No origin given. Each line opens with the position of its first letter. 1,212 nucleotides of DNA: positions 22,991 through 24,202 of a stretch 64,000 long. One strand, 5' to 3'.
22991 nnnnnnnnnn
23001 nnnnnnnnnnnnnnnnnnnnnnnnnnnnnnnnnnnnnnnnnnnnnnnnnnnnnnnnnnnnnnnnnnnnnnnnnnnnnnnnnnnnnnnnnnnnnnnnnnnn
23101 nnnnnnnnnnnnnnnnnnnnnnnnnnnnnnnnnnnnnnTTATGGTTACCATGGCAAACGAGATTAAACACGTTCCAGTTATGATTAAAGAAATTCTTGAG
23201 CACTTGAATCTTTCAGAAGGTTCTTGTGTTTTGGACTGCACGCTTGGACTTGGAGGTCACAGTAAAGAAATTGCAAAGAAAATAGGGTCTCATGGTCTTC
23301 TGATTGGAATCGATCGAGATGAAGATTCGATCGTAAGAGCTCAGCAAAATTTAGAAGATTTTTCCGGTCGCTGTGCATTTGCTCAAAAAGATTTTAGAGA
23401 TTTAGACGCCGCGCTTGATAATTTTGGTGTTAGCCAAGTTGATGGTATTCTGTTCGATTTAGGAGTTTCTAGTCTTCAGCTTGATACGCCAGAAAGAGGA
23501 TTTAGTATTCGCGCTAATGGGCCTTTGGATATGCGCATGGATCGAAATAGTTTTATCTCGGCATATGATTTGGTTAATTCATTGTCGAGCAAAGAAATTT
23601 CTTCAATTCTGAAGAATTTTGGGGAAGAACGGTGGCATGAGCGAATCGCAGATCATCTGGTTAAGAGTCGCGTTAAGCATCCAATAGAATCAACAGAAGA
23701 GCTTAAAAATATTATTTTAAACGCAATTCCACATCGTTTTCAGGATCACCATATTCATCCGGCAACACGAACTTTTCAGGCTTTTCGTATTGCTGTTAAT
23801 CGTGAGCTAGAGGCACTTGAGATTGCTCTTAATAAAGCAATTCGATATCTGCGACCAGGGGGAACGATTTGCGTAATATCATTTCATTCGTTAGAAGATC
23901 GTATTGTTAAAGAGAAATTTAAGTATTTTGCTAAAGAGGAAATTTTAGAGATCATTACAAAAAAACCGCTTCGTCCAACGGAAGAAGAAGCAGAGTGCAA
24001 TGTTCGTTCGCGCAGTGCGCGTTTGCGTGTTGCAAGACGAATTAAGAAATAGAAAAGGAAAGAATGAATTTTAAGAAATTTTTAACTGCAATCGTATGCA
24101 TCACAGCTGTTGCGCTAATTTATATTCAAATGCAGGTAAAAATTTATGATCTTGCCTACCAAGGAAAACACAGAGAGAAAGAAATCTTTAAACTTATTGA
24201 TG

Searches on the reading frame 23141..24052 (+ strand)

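Call 81: search_protein_families(library=pfam, proteins=[window:23141-24052:+], max_evalue=0.00001)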
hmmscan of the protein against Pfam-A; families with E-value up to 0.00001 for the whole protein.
window:23141-24052:+ (303 aa): 3 families
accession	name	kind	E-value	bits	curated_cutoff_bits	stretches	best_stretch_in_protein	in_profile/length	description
PF01795.25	Methyltransf_5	-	2.9e-104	349.3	27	1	8-300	2-308/309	MraW methylase family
PF13847.12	Methyltransf_31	-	2.6e-12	47.1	27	1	26-97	3-77/145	Methyltransferase domain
PF13649.12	Methyltransf_25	-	1.6e-07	32.3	27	1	30-95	1-65/97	Methyltransferase domain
